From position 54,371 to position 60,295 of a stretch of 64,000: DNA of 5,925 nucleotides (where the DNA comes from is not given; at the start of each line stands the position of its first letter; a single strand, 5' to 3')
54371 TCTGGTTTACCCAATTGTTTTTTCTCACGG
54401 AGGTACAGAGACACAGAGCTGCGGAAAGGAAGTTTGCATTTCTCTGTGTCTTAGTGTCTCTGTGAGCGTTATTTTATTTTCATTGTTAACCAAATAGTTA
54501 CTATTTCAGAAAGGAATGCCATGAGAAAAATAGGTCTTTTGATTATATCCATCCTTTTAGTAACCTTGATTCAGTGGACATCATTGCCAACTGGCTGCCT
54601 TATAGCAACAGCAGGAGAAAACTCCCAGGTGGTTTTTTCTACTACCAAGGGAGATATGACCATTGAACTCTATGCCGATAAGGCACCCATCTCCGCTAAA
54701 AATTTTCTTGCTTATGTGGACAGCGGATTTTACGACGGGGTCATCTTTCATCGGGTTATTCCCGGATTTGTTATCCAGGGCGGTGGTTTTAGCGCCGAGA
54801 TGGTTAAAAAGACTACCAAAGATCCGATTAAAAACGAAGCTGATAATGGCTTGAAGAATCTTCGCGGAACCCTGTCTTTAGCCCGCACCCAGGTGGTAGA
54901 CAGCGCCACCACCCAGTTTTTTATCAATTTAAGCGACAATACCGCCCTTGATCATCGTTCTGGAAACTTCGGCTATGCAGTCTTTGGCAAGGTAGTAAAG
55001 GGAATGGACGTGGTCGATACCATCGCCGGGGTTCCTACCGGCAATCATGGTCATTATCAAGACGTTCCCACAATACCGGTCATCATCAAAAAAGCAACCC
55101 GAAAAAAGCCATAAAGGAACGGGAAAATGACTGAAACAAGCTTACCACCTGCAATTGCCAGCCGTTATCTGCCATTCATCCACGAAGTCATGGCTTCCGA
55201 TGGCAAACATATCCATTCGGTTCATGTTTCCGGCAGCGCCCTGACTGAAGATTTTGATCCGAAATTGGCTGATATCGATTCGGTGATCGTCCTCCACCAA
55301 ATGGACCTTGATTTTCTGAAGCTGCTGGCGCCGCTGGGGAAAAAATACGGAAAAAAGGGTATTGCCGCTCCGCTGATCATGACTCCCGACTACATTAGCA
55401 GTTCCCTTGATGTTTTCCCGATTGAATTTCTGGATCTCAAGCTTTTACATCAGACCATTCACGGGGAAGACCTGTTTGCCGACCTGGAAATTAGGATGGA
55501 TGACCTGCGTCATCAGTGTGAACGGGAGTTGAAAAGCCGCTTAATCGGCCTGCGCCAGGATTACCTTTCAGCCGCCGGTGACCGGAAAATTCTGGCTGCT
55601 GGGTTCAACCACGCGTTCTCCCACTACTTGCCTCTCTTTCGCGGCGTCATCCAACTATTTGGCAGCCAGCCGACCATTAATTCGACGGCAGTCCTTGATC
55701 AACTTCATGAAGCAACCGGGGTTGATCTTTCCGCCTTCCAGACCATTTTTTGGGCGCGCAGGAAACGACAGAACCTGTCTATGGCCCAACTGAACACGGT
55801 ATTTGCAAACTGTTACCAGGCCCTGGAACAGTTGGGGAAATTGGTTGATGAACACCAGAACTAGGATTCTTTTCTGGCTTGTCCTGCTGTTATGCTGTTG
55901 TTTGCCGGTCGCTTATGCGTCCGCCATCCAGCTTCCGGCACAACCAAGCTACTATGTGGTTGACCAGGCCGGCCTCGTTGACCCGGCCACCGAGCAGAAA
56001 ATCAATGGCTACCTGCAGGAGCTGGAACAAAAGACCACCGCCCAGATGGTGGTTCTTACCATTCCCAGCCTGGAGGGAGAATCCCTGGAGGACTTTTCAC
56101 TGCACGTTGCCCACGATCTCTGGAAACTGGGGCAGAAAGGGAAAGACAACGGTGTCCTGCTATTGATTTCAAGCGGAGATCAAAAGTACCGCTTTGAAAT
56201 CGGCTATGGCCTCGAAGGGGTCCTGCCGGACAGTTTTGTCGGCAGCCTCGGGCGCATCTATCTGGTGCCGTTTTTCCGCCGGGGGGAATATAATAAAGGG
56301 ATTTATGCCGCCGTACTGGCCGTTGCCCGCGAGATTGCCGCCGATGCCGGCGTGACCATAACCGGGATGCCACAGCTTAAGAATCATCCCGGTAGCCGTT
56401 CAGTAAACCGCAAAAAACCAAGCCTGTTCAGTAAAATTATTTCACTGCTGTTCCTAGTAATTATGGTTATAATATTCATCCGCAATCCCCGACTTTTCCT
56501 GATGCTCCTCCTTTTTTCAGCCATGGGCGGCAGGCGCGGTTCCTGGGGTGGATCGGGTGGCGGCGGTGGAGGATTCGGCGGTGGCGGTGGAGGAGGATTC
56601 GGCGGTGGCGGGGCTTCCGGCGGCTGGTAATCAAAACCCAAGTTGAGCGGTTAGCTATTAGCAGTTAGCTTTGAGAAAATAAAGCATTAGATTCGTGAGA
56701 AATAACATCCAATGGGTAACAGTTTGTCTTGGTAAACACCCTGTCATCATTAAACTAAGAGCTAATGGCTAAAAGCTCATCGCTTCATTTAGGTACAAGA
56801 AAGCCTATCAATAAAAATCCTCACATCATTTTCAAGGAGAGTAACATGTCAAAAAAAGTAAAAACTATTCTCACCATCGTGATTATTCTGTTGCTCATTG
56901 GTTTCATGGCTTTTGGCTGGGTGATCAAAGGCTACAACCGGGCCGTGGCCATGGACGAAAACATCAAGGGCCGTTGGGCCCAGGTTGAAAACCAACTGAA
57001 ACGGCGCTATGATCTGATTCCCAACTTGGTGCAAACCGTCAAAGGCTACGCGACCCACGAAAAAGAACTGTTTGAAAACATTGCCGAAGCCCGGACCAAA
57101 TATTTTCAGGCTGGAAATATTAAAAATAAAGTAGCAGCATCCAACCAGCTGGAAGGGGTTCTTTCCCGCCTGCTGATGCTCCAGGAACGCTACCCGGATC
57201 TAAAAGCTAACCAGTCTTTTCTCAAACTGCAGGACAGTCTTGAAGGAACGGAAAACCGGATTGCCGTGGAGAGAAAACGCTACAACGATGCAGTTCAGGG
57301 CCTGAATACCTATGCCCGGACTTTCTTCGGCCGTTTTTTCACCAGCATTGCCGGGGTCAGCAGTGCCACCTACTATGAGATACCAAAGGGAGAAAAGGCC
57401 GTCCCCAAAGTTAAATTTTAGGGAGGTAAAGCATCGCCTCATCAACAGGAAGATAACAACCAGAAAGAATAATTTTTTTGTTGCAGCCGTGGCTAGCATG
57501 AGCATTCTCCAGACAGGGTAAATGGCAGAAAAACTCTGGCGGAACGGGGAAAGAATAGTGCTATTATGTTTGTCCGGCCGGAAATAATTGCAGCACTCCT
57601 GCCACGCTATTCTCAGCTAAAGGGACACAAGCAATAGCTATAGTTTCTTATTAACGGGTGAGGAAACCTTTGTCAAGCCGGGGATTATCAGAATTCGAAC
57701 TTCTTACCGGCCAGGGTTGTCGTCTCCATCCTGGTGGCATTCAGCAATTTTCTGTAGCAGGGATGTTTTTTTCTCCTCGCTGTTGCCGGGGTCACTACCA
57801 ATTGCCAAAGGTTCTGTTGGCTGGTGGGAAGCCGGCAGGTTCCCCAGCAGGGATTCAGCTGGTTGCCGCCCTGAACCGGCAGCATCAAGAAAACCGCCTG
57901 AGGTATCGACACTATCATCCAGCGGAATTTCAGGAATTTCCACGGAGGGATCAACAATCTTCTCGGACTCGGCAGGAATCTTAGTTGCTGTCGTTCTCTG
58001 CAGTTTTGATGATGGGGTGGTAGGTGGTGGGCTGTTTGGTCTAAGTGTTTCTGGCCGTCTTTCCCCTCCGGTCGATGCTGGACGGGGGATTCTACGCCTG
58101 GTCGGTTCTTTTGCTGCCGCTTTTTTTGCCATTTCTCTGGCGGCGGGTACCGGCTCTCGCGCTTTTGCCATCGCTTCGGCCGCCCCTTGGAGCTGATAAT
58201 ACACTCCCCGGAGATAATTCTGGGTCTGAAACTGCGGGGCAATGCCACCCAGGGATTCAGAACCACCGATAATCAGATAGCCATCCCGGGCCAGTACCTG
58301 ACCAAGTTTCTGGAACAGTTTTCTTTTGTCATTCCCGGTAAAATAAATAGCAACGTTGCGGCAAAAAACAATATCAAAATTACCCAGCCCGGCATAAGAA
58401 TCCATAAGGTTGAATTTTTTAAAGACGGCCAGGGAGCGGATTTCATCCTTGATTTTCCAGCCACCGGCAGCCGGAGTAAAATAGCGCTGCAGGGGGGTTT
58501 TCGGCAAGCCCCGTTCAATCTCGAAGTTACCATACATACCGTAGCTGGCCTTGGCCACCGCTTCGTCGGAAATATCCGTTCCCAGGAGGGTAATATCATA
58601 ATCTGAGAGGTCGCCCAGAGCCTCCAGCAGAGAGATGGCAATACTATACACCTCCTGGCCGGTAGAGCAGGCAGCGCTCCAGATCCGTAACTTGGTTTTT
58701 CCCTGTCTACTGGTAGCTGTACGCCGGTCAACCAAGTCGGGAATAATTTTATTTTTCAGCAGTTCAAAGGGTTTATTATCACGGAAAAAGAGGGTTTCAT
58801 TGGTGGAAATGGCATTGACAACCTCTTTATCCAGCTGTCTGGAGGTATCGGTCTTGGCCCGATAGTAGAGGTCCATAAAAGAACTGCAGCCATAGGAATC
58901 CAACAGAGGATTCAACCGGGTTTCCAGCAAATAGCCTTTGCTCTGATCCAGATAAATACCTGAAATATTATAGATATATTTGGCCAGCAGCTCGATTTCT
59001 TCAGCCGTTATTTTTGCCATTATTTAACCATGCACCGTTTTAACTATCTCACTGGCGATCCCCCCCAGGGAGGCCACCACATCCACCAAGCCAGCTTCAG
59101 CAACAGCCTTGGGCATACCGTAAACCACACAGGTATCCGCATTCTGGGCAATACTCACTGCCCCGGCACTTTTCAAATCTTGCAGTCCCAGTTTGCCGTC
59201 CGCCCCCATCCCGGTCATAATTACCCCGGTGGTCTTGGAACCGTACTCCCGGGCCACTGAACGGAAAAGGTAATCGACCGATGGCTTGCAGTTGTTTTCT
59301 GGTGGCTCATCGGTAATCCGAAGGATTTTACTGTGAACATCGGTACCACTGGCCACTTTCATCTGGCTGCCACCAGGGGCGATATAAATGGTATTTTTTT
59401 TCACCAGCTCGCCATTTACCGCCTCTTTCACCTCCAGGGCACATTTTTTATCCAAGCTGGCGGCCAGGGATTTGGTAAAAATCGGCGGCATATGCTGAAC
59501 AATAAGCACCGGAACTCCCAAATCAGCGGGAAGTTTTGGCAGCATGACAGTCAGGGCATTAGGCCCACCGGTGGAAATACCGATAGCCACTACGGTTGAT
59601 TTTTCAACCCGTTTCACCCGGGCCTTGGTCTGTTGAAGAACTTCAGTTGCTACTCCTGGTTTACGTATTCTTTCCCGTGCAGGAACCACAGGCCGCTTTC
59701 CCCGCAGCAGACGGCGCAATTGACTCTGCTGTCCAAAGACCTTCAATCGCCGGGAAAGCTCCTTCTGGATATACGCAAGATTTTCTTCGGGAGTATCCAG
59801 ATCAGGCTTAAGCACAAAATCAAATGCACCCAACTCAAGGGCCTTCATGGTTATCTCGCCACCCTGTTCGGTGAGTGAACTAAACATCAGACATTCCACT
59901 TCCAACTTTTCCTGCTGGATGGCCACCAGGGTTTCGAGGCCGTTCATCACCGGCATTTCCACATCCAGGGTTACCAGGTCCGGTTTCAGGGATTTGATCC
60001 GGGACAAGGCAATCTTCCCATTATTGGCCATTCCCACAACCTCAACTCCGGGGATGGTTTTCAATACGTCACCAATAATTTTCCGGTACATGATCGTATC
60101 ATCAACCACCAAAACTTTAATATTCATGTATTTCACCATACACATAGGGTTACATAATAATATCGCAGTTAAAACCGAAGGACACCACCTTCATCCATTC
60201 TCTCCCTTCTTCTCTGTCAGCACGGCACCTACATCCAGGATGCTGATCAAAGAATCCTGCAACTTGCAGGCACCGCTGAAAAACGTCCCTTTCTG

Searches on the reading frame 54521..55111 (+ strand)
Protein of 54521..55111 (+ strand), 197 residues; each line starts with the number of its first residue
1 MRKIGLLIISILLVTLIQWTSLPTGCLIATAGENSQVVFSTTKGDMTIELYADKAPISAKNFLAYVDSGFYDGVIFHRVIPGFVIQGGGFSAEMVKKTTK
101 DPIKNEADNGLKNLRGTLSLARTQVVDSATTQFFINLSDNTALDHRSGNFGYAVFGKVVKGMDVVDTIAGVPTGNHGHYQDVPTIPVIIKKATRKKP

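Call 59: search_protein_families(library=pfam, proteins=[window:54521-55111:+], max_evalue=0.0001)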
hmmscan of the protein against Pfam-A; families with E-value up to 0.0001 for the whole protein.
window:54521-55111:+ (197 aa): 1 family
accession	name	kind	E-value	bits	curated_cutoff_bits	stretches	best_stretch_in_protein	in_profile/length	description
PF00160.26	Pro_isomerase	-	2.4e-46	158.3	21.7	1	37-193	2-158/159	Cyclophilin type peptidyl-prolyl cis-trans isomerase/CLD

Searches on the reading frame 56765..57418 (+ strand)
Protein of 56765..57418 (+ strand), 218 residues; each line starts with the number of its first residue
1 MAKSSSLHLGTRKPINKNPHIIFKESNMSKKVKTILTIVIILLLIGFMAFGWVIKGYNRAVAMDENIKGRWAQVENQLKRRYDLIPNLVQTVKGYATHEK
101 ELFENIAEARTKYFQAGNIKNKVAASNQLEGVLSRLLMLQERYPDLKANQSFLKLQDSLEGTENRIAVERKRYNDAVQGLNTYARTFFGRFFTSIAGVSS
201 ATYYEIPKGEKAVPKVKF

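Call 59: search_protein_families(library=pfam, proteins=[window:56765-57418:+], max_evalue=0.0001)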
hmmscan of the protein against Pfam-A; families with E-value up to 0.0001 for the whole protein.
window:56765-57418:+ (218 aa): 1 family
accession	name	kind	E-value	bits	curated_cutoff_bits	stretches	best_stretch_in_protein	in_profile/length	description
PF04011.17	LemA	-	4.2e-57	192.6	26.2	1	71-218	2-149/149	LemA family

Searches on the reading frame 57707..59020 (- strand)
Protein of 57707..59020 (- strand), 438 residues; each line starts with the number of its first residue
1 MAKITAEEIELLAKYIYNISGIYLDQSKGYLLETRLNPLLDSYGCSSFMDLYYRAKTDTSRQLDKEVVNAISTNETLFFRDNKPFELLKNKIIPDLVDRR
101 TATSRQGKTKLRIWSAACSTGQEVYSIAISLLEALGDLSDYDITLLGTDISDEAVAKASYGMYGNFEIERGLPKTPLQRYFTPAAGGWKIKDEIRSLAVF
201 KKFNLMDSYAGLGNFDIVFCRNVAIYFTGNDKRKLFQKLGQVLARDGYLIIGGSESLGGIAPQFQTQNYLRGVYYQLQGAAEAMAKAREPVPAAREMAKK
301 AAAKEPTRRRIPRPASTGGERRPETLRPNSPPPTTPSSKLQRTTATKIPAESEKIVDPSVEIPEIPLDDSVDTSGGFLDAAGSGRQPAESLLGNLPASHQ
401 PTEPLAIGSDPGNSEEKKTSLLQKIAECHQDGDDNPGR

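Call 41: search_protein_families(library=pfam, proteins=[window:57707-59020:-], max_evalue=0.001)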
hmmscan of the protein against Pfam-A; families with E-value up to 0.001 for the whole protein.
window:57707-59020:- (438 aa): 4 families
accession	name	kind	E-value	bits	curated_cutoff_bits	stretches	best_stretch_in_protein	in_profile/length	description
PF01739.24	CheR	-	1.2e-54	185.1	27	1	74-267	1-189/195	CheR methyltransferase, SAM binding domain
PF03705.20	CheR_N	-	2.1e-10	40.5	27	1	7-58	1-52/53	CheR methyltransferase, all-alpha domain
PF08242.18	Methyltransf_12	-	0.00029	21.9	30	0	205-249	55-98/98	Methyltransferase domain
PF08241.18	Methyltransf_11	-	0.0004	21.4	21.2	0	213-251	59-95/95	Methyltransferase domain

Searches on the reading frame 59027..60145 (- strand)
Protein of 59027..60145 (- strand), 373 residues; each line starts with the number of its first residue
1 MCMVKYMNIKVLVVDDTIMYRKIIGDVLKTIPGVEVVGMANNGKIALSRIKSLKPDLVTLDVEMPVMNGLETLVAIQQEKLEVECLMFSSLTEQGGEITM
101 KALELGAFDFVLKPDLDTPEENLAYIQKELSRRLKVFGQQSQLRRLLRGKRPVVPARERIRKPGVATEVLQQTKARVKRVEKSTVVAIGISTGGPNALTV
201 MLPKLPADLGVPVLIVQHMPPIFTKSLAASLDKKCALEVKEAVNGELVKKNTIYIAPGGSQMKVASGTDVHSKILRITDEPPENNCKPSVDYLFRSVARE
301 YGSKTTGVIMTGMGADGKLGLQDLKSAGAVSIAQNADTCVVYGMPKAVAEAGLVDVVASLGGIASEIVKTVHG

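Call 41: search_protein_families(library=pfam, proteins=[window:59027-60145:-], max_evalue=0.001)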
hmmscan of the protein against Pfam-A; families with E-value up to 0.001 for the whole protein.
window:59027-60145:- (373 aa): 2 families
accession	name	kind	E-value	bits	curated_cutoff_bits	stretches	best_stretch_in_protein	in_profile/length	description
PF01339.22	CheB_methylest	-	1e-64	217.9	24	1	186-367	1-174/174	CheB methylesterase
PF00072.30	Response_reg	-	3.9e-21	75.7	30.2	1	11-114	1-100/111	Response regulator receiver domain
